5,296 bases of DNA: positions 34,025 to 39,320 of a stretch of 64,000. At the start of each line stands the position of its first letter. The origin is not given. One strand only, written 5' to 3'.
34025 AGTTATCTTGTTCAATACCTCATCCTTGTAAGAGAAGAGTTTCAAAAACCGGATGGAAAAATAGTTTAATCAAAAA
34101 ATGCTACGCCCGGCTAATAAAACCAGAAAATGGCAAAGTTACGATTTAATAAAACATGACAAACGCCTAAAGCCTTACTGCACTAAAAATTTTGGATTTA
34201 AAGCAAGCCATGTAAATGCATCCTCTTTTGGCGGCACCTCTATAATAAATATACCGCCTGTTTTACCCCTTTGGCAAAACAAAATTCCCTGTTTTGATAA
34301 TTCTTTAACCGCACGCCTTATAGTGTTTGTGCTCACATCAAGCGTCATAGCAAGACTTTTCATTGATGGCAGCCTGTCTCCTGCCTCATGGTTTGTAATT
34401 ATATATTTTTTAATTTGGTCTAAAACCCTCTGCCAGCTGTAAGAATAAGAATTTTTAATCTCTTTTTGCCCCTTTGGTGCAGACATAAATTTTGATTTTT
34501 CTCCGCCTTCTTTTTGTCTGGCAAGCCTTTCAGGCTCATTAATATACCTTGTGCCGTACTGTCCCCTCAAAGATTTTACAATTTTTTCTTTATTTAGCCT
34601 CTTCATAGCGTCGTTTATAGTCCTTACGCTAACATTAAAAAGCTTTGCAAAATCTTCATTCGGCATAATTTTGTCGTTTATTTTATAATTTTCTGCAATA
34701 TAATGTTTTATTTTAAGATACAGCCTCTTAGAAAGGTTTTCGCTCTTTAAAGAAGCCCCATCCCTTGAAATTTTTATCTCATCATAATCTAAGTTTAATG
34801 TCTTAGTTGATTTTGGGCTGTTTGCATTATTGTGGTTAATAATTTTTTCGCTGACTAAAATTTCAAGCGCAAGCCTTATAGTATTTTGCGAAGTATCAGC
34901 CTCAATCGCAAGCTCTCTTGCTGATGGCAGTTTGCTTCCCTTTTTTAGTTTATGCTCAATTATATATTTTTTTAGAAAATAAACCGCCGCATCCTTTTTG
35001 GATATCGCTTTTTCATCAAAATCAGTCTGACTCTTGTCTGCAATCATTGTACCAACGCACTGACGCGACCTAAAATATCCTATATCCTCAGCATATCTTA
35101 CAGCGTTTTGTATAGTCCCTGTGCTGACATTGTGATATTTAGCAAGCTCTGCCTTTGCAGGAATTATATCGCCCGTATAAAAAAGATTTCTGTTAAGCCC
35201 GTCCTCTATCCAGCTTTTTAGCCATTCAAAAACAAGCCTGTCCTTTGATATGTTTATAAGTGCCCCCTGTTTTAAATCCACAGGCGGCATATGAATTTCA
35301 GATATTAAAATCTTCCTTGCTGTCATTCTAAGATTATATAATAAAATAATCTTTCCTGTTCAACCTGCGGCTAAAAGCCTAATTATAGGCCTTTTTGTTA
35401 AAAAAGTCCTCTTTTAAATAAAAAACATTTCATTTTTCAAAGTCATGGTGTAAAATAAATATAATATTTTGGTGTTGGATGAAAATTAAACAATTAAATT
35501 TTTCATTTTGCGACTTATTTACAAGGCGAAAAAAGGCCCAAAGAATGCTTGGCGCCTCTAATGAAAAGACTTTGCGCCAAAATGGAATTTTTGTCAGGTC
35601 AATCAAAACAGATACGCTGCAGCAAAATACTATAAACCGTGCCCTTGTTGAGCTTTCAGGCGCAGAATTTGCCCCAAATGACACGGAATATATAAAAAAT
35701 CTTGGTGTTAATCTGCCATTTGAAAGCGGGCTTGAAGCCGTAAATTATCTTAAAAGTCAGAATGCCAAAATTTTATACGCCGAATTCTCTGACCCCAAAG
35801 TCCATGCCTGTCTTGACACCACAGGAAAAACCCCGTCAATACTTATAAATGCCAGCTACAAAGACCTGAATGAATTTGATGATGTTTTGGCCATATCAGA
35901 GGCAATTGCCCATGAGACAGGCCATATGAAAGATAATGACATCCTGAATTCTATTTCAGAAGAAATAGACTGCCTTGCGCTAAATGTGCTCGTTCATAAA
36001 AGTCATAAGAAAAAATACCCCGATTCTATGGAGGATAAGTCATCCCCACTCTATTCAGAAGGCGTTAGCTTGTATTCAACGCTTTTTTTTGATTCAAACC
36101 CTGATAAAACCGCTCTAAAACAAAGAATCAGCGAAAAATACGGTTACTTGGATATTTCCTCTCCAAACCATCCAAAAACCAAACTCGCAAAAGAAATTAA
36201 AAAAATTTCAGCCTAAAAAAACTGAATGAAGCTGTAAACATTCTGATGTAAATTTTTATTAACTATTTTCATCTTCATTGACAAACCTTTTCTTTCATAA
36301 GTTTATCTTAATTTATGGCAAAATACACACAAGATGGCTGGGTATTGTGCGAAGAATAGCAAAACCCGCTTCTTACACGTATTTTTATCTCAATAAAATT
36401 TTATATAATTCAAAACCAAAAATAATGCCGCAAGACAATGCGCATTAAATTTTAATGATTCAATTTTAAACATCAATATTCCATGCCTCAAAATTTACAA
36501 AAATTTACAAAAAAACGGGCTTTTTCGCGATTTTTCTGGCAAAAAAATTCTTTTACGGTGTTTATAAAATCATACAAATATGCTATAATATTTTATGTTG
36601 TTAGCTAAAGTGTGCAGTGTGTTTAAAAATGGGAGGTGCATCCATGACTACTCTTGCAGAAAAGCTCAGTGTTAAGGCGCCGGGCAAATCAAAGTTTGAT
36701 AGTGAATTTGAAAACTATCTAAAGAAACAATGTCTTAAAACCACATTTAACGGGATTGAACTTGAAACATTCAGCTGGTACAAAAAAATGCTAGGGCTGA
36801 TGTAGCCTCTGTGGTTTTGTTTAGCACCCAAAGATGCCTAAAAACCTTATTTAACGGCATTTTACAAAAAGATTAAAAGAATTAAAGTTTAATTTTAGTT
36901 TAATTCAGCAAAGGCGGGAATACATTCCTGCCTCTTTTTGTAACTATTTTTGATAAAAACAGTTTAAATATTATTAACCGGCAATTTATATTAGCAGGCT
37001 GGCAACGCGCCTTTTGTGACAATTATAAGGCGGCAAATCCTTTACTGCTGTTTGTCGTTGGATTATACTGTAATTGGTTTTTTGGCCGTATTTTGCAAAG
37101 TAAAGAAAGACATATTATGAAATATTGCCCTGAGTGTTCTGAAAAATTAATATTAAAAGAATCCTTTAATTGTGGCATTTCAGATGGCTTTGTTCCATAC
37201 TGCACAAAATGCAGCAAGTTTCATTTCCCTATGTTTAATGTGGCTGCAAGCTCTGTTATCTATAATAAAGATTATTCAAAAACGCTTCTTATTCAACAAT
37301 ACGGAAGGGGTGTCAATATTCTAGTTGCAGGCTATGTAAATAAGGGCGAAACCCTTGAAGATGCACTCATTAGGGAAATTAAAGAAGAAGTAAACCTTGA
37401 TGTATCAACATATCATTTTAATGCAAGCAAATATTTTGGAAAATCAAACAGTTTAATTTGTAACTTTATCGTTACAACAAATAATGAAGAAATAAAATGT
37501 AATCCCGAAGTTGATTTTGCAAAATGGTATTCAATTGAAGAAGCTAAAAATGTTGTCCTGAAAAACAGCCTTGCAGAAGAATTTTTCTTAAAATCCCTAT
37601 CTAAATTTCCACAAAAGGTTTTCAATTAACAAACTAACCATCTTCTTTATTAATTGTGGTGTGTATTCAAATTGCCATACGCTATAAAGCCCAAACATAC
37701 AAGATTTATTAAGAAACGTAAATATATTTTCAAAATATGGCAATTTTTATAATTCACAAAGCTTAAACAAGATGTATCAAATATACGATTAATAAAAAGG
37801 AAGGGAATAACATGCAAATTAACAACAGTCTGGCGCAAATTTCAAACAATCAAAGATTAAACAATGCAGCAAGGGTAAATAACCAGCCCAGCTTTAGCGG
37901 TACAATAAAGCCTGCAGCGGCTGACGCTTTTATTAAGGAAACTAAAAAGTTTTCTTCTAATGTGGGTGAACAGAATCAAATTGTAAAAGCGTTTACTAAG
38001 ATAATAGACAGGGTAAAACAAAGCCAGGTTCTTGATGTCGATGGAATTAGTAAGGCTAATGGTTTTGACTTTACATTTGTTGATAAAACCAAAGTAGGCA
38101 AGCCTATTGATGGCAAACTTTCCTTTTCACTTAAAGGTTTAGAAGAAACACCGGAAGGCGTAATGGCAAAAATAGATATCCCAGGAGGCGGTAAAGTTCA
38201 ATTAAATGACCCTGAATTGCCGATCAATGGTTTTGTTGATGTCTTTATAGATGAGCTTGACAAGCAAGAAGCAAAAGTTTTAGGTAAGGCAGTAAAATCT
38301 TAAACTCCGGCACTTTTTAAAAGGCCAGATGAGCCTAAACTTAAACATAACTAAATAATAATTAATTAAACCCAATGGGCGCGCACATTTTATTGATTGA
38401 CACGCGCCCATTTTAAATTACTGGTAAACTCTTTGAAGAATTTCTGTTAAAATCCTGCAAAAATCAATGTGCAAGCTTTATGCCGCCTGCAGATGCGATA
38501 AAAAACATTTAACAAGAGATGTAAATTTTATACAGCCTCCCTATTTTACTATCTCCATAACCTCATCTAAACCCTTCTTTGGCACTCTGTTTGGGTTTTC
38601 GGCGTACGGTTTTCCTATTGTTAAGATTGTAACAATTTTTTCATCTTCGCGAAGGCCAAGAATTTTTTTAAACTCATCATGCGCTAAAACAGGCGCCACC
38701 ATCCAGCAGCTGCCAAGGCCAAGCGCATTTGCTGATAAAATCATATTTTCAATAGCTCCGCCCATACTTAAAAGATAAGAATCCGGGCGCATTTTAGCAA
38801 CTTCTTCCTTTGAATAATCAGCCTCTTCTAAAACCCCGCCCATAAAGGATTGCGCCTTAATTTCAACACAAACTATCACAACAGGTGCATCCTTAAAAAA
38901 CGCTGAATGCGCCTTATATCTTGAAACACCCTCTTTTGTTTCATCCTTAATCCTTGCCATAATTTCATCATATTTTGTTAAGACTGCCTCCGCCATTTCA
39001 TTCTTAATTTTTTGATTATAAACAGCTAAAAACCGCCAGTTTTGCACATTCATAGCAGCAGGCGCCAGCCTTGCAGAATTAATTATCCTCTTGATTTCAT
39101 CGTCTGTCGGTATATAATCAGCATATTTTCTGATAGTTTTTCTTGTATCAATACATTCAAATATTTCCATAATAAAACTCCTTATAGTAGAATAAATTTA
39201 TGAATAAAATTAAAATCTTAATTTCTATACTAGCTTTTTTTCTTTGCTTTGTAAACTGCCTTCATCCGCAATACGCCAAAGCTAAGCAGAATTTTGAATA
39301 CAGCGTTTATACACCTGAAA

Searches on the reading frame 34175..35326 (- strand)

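Call 23: search_protein_families(library=pfam, proteins=[window:34175-35326:-], max_evalue=0.001)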
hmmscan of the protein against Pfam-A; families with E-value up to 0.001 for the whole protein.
window:34175-35326:- (383 aa): 21 families
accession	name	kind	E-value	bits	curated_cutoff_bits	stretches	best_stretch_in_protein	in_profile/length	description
PF00392.27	GntR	-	7.4e-36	122.1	27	3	299-355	3-60/64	Bacterial regulatory proteins, gntR family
PF14502.12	HTH_41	-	2.2e-16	59.5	25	0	315-357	2-45/48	Helix-turn-helix domain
PF08279.18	HTH_11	-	1.7e-13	50.6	25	0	321-348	17-44/55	HTH domain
PF02082.26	Rrf2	-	9.1e-13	48.9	30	1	311-360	16-64/132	Iron-dependent Transcriptional regulator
PF13730.12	HTH_36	-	9.2e-12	45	25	1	317-349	23-55/55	Helix-turn-helix domain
PF13545.12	HTH_Crp_2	-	1.2e-10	41.7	27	1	221-270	23-69/70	Crp-like helix-turn-helix domain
PF08220.18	HTH_DeoR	-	1.6e-08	34.6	21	1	322-349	17-44/57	DeoR-like helix-turn-helix domain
PF07900.17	DUF1670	-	8.8e-08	32.2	25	0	204-256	90-142/220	Protein of unknown function (DUF1670)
PF13542.12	HTH_Tnp_ISL3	-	8.8e-07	28.7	27.4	0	318-342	27-49/51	Helix-turn-helix domain of transposase family ISL3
PF21984.2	DnaD_N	-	1.1e-06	29.2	27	0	308-355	24-71/101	DnaD N-terminal domain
PF05732.17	RepL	-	4.1e-06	26.8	20.3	0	204-270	58-122/164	Firmicute plasmid replication protein (RepL)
PF13412.12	HTH_24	-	1e-05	25.4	21.9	0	321-348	19-46/48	Winged helix-turn-helix DNA-binding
PF04492.19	Phage_rep_O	-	2.1e-05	25.4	28.7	0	214-258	43-87/95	Bacteriophage replication protein O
PF08784.17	RPA_C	-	4.1e-05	24.7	22.6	1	285-350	36-100/106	Replication protein A C terminal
PF01325.25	Fe_dep_repress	-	9.6e-05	23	26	0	309-349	13-52/60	Iron dependent repressor, N-terminal DNA binding domain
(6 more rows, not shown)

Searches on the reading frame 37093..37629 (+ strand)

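Call 44: search_protein_families(library=pfam, proteins=[window:37093-37629:+], max_evalue=0.00001)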
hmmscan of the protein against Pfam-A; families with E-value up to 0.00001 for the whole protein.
window:37093-37629:+ (178 aa): 1 family
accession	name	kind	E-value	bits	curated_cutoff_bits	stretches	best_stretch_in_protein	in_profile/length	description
PF00293.34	NUDIX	-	8.6e-15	55.4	21.1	1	48-153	2-119/134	NUDIX domain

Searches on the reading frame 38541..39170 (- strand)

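Call 44: search_protein_families(library=pfam, proteins=[window:38541-39170:-], max_evalue=0.00001)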
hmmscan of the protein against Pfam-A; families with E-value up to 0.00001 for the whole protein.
window:38541-39170:- (209 aa): 2 families
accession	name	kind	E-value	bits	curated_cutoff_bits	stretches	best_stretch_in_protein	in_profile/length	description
PF00881.29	Nitroreductase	-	6.4e-31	108.2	23.5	1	7-187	1-167/167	Nitroreductase family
PF14512.11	TM1586_NiRdase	-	4.6e-17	62.8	27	2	22-59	156-193/215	Putative TM nitroreductase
